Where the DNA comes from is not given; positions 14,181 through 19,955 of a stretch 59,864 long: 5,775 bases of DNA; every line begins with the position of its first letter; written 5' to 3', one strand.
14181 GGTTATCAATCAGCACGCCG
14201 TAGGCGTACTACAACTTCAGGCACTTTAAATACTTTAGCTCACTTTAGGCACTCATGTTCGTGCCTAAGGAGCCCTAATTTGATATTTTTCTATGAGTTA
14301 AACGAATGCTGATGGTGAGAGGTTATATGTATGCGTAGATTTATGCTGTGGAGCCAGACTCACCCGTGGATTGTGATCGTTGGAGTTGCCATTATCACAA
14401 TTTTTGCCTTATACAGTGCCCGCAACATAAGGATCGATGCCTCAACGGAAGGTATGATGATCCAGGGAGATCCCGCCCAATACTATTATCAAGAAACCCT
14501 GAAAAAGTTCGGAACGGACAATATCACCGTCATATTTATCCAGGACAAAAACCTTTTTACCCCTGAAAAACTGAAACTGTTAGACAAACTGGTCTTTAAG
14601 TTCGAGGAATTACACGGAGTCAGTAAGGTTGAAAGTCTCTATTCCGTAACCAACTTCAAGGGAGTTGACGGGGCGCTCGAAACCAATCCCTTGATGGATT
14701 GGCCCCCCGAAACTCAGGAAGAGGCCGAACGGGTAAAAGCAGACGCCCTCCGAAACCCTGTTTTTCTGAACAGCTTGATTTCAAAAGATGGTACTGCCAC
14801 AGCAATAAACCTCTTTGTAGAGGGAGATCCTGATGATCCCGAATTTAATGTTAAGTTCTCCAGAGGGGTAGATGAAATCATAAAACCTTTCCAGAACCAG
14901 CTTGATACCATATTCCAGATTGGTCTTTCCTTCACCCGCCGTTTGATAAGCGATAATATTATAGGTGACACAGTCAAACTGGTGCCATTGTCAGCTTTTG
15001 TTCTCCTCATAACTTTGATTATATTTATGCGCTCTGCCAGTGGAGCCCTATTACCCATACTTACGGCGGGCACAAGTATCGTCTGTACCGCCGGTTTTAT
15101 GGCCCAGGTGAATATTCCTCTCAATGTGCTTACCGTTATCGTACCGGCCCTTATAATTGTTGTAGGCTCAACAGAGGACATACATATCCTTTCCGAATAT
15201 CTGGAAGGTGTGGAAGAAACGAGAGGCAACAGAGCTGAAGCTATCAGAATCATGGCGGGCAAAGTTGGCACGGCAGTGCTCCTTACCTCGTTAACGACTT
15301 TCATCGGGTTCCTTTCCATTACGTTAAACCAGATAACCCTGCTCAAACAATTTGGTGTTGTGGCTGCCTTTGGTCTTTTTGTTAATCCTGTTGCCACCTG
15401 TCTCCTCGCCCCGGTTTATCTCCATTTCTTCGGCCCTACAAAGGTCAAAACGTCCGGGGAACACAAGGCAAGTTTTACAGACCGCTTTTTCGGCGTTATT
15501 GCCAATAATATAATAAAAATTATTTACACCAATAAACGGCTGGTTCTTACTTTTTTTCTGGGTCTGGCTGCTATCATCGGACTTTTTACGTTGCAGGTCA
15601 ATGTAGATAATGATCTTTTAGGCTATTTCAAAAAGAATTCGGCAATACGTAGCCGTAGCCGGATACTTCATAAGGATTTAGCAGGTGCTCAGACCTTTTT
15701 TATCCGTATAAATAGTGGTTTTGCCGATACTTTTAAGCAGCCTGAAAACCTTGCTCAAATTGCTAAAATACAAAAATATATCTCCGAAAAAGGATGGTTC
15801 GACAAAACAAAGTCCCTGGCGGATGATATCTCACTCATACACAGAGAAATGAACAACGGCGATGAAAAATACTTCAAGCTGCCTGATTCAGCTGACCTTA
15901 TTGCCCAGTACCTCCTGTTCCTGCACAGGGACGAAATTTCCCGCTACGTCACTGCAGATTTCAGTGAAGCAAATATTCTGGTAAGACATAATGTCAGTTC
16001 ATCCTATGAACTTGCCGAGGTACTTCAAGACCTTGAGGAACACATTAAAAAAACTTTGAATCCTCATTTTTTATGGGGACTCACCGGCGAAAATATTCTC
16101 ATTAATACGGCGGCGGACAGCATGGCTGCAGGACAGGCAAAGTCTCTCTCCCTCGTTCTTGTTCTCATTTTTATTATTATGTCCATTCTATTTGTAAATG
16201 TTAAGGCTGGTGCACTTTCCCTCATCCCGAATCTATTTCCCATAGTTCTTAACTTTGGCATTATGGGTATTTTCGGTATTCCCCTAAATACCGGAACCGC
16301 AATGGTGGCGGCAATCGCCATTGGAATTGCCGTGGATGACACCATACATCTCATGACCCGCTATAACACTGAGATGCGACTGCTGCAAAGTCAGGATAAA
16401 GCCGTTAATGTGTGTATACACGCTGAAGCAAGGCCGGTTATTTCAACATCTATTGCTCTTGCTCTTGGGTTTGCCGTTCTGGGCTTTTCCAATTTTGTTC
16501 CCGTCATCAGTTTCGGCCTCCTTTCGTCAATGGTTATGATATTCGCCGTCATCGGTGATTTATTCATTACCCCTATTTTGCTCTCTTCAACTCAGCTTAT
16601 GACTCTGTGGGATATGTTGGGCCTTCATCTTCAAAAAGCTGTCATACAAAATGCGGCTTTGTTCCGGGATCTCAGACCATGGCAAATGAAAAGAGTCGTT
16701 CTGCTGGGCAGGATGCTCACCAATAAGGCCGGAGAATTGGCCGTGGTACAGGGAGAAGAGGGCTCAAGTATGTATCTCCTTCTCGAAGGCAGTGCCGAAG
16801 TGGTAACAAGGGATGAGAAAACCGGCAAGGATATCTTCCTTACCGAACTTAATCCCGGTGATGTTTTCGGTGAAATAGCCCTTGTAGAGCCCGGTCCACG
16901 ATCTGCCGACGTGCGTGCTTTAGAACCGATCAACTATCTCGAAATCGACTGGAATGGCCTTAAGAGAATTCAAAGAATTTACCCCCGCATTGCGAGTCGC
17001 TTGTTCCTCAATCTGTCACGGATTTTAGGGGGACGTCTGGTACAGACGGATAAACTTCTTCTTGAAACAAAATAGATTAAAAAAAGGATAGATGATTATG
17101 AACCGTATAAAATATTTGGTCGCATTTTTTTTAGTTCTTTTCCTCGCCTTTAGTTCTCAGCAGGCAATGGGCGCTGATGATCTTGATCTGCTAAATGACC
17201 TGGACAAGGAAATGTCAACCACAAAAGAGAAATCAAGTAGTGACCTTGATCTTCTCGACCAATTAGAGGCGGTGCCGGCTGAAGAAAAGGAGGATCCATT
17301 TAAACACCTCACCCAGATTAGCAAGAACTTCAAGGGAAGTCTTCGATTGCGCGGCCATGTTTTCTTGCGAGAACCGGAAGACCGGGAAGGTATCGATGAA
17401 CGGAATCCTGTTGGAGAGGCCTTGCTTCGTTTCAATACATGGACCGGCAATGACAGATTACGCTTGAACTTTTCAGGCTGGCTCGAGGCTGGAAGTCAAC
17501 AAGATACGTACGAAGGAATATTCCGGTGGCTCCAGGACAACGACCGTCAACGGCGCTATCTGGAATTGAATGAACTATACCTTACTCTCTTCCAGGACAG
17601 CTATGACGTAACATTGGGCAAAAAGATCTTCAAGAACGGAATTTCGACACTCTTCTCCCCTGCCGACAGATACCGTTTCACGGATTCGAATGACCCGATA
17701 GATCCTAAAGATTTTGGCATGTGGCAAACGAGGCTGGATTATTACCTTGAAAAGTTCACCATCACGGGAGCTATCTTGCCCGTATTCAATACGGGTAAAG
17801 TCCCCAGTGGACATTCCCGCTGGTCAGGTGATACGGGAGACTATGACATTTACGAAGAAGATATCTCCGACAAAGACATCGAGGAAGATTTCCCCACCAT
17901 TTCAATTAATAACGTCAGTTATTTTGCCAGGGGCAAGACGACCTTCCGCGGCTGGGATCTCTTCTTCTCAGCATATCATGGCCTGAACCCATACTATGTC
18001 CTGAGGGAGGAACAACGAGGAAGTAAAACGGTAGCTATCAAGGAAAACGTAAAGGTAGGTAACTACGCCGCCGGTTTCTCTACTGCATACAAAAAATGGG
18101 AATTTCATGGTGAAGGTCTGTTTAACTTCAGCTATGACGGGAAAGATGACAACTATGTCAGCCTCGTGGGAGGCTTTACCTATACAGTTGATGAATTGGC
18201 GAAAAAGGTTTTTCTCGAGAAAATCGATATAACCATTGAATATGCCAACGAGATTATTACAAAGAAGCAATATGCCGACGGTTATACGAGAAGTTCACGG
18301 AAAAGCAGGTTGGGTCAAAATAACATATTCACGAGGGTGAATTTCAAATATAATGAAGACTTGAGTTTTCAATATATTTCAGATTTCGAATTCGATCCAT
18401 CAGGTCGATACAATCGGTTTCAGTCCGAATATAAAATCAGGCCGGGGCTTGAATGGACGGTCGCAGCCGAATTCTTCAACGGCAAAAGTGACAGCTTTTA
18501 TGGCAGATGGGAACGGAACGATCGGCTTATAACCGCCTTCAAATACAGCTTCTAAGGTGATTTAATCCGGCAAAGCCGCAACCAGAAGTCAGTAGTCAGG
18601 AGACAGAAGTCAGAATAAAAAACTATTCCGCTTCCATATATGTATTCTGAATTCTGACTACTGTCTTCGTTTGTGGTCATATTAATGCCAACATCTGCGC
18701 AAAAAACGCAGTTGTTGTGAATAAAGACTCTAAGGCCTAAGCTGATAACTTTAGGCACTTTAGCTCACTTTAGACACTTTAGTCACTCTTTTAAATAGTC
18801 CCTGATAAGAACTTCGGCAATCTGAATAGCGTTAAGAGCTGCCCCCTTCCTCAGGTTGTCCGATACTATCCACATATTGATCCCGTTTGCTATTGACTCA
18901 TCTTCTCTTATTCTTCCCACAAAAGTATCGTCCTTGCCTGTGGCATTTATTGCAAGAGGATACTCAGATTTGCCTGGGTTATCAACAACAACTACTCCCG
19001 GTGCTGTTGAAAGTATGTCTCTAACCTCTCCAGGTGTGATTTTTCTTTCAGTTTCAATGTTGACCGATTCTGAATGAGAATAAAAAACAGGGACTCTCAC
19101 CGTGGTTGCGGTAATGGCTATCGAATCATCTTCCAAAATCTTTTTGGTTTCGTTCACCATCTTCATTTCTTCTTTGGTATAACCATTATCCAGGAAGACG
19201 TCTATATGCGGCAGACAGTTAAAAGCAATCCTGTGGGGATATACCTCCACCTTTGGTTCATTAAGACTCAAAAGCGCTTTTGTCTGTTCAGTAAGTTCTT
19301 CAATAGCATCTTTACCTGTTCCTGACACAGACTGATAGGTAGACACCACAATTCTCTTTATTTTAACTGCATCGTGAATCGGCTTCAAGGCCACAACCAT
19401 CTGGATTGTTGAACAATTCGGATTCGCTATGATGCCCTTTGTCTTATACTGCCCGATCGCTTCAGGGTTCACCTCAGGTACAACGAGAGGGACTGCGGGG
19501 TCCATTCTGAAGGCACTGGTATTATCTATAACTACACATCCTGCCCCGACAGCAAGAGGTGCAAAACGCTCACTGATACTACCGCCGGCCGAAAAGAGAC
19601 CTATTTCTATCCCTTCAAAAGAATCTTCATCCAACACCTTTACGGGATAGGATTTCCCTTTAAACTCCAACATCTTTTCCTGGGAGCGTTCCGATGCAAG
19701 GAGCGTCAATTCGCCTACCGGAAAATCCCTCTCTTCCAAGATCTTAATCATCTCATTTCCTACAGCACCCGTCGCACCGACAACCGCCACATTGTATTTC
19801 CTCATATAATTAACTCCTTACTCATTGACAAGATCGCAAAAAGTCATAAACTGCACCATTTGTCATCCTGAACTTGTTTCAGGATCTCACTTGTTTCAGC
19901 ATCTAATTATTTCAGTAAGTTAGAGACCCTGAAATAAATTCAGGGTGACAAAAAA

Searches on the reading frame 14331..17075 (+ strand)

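Call 21: search_protein_families(library=pfam, proteins=[window:14331-17075:+], max_evalue=0.001)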
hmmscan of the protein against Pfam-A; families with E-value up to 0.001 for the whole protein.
window:14331-17075:+ (914 aa): 6 families
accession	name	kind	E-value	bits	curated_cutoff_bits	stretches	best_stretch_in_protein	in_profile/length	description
PF03176.21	MMPL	-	6.5e-31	107.9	20.5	2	60-371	24-306/333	MMPL family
PF00027.35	cNMP_binding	-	4.8e-17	62.1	27.5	1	799-880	5-85/89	Cyclic nucleotide-binding domain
PF12349.14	Sterol-sensing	-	9.5e-12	45.5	22.3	1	240-352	10-121/153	Sterol-sensing domain of SREBP cleavage-activation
PF02460.24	Patched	-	1e-08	35.5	23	1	237-352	29-142/156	Patched SSD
PF02355.23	SecD_SecF_C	-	5.8e-05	23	20.5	0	207-363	26-182/189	Protein export membrane protein SecD/SecF, C-terminal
PF00873.25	ACR_tran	-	0.00068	17.9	28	0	176-367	295-489/1021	AcrB/AcrD/AcrF family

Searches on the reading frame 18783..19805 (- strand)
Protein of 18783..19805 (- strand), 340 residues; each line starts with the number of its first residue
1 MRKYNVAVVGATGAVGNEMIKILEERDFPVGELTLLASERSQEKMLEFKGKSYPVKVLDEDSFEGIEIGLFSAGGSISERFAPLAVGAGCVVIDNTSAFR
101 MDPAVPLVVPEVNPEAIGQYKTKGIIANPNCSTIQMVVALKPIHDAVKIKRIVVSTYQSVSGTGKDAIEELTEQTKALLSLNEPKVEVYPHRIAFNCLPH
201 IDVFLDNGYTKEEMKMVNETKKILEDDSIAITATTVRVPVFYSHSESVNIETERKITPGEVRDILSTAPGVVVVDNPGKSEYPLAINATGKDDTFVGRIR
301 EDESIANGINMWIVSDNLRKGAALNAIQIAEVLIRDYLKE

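Call 19: search_protein_families(library=pfam, proteins=[window:18783-19805:-], max_evalue=0.001)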
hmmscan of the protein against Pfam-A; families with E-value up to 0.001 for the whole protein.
window:18783-19805:- (340 aa): 2 families
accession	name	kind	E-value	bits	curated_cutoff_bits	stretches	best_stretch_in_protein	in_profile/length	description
PF02774.23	Semialdhyde_dhC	-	1.6e-59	201.6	26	1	140-320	1-184/184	Semialdehyde dehydrogenase, dimerisation domain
PF01118.30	Semialdhyde_dh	-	6e-35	120.7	26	1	5-119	1-120/121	Semialdehyde dehydrogenase, NAD binding domain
